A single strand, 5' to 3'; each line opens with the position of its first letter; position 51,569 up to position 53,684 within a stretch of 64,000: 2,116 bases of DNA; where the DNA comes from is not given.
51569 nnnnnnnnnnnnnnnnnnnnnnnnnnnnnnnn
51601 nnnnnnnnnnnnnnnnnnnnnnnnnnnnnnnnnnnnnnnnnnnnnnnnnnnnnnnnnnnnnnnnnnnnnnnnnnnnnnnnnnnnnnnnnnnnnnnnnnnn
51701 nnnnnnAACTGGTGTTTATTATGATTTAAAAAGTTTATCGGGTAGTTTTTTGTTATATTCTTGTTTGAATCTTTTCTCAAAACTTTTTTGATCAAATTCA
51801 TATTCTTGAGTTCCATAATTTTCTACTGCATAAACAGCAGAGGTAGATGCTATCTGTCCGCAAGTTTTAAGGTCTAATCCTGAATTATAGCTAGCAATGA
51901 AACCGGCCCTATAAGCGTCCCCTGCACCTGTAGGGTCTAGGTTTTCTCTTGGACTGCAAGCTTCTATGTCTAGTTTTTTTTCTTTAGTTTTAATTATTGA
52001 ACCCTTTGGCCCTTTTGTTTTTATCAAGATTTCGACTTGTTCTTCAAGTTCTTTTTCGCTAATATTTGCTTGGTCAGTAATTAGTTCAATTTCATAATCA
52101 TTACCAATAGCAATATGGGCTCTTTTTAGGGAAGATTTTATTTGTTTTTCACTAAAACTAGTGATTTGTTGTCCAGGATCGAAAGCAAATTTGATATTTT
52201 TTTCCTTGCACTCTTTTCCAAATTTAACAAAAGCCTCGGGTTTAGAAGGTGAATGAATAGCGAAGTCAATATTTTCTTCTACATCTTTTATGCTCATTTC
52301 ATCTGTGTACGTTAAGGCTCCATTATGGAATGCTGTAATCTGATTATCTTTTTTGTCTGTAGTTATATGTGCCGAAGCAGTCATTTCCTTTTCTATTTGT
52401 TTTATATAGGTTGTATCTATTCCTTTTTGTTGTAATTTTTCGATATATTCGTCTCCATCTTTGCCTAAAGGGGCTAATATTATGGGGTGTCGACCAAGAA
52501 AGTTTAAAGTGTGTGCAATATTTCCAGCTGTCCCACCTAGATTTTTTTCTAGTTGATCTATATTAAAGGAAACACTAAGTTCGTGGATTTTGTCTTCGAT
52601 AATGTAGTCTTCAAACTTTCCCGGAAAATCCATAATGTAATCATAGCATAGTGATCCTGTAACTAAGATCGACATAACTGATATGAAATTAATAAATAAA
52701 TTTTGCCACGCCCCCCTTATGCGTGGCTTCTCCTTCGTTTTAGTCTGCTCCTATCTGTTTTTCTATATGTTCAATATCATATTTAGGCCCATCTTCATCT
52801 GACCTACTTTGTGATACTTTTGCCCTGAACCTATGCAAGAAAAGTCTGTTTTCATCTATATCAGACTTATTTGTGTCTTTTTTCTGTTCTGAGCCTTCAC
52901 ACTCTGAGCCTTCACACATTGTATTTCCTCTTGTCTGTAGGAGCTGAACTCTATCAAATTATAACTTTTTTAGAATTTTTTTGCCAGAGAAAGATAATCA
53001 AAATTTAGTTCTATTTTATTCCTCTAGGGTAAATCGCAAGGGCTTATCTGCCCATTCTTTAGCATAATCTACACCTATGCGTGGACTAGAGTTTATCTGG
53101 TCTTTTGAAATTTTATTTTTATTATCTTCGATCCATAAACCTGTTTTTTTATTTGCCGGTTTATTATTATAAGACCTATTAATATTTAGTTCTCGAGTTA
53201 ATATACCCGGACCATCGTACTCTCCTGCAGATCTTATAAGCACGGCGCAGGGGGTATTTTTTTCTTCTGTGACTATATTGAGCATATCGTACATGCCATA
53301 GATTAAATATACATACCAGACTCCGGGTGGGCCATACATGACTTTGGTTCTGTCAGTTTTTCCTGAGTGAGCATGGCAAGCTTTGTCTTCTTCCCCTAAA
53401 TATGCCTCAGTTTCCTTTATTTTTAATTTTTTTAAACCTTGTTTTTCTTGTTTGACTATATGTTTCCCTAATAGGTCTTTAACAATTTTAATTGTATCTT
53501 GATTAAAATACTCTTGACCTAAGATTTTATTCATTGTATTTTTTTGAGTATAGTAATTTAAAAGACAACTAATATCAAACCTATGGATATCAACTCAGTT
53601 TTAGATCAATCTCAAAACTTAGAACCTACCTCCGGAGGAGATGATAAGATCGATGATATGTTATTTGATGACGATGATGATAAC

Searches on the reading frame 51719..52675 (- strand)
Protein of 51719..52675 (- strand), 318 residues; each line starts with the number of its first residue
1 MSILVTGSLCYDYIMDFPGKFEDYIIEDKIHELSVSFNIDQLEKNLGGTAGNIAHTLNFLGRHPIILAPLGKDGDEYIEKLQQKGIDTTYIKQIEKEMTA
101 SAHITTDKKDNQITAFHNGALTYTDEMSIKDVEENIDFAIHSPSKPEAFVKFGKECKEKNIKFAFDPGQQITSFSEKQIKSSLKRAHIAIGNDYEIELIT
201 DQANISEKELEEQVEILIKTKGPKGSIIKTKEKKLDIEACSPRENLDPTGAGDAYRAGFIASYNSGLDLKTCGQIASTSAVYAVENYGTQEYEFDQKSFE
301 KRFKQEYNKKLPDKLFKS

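Call 33: search_protein_families(library=pfam, proteins=[window:51719-52675:-], max_evalue=0.00001)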
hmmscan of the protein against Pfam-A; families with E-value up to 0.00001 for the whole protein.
window:51719-52675:- (318 aa): 1 family
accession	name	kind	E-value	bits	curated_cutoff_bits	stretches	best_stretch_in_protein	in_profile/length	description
PF00294.29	PfkB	-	4.6e-41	141.6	25.8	1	27-291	17-297/302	pfkB family carbohydrate kinase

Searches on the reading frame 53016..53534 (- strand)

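Call 33: search_protein_families(library=pfam, proteins=[window:53016-53534:-], max_evalue=0.00001)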
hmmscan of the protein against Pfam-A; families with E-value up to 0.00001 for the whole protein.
window:53016-53534:- (172 aa): 1 family
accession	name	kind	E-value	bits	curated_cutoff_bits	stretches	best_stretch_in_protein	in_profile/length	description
PF02245.21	Pur_DNA_glyco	-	9.3e-49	165.7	27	2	9-103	2-94/181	Methylpurine-DNA glycosylase (MPG)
